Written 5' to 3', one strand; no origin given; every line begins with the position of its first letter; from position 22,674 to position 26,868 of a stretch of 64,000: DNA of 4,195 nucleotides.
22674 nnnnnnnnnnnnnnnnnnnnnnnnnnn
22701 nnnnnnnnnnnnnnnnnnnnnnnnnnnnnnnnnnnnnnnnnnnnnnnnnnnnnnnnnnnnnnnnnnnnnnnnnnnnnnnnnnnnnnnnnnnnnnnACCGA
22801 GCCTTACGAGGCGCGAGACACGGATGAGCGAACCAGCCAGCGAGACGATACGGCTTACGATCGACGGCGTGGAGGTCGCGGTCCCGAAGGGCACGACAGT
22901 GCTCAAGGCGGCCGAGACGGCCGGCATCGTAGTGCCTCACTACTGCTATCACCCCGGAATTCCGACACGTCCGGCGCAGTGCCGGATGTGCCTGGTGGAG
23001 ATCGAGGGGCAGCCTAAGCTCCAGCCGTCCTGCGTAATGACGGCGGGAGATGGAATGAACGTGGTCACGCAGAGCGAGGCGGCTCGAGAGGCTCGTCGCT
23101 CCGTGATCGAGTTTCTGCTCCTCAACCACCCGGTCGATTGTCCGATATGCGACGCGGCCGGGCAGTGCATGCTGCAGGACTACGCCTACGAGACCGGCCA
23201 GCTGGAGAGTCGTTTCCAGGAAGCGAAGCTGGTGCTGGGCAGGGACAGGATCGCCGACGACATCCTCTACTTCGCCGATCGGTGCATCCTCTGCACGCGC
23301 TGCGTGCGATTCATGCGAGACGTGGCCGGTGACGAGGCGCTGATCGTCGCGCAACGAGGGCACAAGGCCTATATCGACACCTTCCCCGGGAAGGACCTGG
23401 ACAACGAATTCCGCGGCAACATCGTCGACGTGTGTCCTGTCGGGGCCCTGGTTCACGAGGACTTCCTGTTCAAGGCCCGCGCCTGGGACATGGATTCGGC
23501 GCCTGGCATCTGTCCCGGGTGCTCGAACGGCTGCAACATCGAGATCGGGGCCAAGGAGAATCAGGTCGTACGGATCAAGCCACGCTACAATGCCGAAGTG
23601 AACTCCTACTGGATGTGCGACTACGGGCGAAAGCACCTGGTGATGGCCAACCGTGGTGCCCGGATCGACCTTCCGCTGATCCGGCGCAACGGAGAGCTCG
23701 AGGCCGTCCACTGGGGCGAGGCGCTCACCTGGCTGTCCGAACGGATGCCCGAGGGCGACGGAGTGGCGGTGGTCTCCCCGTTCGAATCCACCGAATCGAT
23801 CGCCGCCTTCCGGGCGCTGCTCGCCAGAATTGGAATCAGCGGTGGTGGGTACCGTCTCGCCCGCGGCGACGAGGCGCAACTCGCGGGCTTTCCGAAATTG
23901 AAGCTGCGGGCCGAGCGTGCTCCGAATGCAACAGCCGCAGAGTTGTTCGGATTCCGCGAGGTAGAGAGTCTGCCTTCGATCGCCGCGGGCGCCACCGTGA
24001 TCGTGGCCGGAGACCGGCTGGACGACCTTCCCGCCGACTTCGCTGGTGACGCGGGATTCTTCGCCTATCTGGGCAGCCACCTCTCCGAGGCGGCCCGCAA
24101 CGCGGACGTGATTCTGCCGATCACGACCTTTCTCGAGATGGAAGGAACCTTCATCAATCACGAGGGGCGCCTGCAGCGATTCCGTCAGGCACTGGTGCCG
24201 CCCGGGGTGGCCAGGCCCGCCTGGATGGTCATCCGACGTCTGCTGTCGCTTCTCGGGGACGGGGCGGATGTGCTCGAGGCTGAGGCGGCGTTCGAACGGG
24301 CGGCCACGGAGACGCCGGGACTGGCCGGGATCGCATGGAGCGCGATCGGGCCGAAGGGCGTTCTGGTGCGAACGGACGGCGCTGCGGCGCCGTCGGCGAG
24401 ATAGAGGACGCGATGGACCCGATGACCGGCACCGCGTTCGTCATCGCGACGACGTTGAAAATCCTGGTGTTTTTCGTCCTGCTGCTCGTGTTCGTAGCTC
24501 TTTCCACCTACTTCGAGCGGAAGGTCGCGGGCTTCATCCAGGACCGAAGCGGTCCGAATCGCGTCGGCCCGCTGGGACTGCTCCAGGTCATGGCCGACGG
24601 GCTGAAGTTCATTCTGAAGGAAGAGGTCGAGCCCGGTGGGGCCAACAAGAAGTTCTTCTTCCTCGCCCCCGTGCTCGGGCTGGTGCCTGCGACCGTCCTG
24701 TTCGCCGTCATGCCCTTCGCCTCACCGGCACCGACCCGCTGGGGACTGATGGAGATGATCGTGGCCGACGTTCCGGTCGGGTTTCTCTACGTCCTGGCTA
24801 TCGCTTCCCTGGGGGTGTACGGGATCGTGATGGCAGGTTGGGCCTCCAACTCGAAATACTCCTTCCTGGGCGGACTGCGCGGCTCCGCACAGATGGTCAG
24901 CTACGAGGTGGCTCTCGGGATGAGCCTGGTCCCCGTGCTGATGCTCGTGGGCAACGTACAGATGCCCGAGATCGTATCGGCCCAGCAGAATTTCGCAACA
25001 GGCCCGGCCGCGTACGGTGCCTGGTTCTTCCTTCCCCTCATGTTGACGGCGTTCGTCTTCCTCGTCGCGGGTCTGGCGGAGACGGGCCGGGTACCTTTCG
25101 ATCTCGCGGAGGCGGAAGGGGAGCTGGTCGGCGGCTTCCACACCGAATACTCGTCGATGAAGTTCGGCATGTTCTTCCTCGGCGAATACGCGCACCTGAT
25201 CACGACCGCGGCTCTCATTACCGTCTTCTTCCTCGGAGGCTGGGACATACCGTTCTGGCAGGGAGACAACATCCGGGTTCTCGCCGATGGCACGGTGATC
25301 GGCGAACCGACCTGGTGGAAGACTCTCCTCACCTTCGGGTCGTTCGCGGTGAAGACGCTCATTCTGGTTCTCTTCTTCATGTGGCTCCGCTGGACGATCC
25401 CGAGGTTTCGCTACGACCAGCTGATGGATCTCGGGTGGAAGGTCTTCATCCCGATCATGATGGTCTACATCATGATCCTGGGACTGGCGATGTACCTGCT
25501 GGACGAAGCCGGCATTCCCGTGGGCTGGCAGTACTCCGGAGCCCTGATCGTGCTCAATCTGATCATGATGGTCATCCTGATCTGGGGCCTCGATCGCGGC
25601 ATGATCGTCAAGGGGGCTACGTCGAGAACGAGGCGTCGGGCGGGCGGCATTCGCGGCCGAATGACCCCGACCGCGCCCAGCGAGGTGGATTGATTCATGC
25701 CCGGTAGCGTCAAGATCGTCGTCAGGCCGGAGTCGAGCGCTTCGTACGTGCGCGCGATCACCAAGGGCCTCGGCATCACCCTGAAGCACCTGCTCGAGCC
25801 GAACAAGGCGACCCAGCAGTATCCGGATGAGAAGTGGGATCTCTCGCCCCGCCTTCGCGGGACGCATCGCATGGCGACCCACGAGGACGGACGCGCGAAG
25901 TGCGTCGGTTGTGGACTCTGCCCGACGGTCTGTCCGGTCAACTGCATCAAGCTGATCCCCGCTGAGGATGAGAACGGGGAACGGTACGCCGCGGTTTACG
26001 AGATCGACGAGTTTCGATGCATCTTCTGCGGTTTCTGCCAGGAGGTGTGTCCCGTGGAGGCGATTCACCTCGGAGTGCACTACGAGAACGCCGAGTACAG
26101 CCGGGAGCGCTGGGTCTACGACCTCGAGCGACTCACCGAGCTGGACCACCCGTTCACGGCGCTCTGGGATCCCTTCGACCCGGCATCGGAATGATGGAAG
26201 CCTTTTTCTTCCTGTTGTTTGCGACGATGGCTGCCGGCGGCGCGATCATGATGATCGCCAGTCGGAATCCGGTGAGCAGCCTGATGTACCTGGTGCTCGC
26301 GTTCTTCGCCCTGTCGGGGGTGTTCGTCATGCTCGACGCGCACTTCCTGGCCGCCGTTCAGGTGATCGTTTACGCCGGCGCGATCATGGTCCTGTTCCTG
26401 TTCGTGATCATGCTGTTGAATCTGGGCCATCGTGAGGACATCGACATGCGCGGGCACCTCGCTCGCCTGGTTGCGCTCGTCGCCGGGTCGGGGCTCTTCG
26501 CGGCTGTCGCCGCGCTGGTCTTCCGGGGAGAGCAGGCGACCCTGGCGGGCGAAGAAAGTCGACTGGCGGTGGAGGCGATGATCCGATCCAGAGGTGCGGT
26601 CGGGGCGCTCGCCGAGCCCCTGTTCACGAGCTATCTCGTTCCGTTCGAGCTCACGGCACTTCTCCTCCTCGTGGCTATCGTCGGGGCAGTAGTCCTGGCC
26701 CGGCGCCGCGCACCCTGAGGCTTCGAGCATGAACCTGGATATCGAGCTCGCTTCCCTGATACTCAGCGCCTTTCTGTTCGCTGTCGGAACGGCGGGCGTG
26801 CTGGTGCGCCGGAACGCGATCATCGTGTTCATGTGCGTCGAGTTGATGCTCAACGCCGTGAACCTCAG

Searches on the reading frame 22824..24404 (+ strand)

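Call 55: search_protein_families(library=pfam, proteins=[window:22824-24404:+], max_evalue=0.001)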
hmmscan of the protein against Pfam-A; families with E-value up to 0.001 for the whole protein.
window:22824-24404:+ (526 aa): 7 families
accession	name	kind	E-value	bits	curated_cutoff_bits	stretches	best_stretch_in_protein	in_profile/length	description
PF00384.28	Molybdopterin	-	1.9e-25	90.1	24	2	412-474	289-351/353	Molybdopterin oxidoreductase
PF22117.2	Fer4_Nqo3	-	6.5e-24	84.3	27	1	151-209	8-66/67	NADH-quinone oxidoreductase subunit 3, ferredoxin-like domain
PF13510.11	Fer2_4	-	1.6e-20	73.3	22.8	1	7-84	2-81/82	2Fe-2S iron-sulfur cluster binding domain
PF10588.14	NADH-G_4Fe-4S_3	-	1.6e-15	56.8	27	1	91-130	1-40/40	NADH-ubiquinone oxidoreductase-G iron-sulfur binding region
PF04879.21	Molybdop_Fe4S4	-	6e-08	33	22.7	1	226-271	4-49/55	Molybdopterin oxidoreductase Fe4S4 domain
PF00111.32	Fer2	-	1.4e-07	31.8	21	1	13-64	3-52/77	2Fe-2S iron-sulfur cluster binding domain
PF22151.2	Fer4_NDSU1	-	5e-07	29.6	23.8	1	236-270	14-48/51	NADH-ubiquinone oxidoreductase NDSU1/NuoG-like, 4Fe-4S domain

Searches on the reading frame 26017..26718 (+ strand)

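Call 55: search_protein_families(library=pfam, proteins=[window:26017-26718:+], max_evalue=0.001)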
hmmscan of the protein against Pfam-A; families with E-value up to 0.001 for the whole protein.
window:26017-26718:+ (233 aa): 1 family
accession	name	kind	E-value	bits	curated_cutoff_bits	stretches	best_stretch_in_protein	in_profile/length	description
PF00499.25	Oxidored_q3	-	1.4e-37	129.1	33.2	1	75-227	1-146/146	NADH-ubiquinone/plastoquinone oxidoreductase chain 6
